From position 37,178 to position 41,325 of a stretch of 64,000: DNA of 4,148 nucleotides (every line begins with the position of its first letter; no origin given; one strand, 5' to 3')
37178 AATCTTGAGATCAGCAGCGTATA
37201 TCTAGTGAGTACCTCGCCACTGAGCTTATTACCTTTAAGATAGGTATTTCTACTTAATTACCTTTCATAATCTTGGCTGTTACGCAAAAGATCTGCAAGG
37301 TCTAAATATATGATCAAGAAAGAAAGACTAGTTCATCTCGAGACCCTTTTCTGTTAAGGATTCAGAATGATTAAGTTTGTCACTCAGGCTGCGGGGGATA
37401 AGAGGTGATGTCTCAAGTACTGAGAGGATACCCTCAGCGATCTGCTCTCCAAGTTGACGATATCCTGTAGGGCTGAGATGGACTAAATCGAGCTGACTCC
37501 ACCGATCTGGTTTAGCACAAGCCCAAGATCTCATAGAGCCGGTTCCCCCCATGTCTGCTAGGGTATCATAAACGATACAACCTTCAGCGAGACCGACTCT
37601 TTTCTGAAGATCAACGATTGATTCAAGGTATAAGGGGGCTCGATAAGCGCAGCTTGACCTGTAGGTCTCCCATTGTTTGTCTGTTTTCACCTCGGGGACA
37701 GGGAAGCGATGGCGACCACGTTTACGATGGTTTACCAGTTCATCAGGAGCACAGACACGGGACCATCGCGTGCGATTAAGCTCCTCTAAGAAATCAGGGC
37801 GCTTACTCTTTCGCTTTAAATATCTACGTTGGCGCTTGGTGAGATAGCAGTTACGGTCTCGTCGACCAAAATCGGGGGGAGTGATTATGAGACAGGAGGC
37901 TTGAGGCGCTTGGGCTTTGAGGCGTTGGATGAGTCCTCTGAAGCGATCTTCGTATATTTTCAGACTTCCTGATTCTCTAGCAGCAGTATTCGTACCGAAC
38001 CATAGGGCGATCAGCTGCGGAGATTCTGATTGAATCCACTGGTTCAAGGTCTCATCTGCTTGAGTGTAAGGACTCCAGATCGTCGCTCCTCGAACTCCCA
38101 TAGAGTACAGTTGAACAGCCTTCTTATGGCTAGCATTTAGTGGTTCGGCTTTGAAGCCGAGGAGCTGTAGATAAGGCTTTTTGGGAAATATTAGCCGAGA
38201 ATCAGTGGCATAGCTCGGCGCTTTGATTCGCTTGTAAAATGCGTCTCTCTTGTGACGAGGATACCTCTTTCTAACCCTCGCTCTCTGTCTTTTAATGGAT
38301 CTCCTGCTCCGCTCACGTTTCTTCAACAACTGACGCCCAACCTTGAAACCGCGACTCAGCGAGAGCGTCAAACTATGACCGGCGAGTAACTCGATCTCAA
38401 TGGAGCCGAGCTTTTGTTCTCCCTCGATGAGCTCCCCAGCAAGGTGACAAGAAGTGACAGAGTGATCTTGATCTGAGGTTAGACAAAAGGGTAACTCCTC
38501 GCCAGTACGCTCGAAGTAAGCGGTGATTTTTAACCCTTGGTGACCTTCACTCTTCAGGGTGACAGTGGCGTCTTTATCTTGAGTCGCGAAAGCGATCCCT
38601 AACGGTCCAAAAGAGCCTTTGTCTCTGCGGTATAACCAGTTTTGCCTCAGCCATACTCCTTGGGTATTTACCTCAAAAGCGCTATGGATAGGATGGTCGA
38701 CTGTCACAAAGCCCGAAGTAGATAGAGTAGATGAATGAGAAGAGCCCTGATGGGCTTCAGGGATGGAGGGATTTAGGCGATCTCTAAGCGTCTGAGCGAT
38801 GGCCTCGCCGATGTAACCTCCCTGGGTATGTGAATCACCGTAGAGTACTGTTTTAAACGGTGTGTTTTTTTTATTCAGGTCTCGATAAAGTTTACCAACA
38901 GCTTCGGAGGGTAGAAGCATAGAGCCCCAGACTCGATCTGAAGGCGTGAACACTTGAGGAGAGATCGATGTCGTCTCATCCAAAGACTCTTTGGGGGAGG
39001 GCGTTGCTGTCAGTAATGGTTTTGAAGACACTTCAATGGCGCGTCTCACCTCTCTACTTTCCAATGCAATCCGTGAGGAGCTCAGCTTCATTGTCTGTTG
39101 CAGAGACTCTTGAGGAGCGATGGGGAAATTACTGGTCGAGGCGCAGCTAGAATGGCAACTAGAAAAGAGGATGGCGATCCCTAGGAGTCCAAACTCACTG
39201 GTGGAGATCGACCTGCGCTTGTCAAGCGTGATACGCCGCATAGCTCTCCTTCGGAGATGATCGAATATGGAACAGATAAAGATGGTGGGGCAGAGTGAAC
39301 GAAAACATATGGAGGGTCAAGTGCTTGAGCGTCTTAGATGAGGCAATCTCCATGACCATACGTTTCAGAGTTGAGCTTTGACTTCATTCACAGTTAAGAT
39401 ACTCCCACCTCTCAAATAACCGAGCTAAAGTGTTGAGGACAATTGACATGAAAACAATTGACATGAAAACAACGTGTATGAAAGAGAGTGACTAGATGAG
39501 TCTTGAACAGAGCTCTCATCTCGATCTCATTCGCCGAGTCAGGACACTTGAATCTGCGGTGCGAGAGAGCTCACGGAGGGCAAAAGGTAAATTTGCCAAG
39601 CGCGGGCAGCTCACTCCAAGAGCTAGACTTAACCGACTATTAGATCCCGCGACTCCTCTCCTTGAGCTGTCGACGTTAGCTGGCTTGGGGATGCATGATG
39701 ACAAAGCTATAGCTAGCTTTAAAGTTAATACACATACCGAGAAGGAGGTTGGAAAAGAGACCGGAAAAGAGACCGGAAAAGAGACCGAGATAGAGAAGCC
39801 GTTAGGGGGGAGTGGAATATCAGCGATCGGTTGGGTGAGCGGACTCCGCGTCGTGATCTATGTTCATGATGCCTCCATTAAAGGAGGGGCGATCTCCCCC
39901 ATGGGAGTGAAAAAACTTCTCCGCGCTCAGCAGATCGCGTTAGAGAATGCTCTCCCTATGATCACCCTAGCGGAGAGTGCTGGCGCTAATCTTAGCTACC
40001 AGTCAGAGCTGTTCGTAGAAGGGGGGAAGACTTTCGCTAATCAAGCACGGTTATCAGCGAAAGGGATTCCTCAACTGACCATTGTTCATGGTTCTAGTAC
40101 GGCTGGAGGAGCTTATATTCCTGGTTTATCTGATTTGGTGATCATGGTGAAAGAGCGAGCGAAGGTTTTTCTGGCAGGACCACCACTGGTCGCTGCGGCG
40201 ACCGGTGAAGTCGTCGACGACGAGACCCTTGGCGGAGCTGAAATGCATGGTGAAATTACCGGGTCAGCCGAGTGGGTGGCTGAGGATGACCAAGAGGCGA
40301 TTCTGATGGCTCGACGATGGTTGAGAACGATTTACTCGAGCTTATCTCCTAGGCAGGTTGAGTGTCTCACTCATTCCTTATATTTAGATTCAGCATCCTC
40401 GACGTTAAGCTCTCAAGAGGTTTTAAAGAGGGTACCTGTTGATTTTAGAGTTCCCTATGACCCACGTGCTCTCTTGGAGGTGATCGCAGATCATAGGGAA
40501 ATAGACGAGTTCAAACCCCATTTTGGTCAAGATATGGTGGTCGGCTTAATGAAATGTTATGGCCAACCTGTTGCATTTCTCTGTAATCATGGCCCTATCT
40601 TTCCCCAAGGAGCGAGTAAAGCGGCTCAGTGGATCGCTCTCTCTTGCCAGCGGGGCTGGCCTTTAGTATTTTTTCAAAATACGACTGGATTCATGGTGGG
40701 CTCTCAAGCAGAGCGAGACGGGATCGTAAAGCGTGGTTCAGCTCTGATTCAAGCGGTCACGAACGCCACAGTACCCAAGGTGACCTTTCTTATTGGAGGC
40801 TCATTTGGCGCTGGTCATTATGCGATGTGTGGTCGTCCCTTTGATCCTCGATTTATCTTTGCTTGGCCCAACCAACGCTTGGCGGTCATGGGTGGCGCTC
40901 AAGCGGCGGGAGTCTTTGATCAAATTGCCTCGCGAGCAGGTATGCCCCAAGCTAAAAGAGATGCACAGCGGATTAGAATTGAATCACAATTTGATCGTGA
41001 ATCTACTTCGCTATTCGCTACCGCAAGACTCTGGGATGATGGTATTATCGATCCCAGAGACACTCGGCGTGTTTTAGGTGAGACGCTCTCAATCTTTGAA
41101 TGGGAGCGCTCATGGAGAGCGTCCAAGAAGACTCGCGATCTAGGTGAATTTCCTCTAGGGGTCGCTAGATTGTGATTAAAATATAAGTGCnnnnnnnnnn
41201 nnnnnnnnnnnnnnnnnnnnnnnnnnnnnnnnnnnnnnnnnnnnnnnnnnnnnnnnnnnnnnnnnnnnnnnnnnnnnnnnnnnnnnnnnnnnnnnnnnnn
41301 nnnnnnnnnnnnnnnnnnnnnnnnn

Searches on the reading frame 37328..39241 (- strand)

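Call 50: search_protein_families(library=pfam, proteins=[window:37328-39241:-], max_evalue=0.00001)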
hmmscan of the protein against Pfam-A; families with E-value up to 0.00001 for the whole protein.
window:37328-39241:- (637 aa): 2 families
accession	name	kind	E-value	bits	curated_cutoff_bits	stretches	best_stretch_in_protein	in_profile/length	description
PF13472.12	Lipase_GDSL_2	-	4.7e-10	40.7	32.9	1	370-473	29-130/178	GDSL-like Lipase/Acylhydrolase family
PF00657.28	Lipase_GDSL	-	3.3e-07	31.1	23.6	0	359-600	32-207/208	GDSL-like Lipase/Acylhydrolase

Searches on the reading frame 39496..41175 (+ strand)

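Call 50: search_protein_families(library=pfam, proteins=[window:39496-41175:+], max_evalue=0.00001)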
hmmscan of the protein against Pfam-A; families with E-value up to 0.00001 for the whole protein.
window:39496-41175:+ (559 aa): 2 families
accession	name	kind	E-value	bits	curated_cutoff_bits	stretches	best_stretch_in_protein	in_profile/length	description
PF01039.27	Carboxyl_trans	-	3.1e-106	356.4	22.3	1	96-539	36-482/493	Carboxyl transferase domain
PF03255.19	ACCA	-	7e-12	45.6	23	0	131-219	126-214/310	Acetyl co-enzyme A carboxylase carboxyltransferase-like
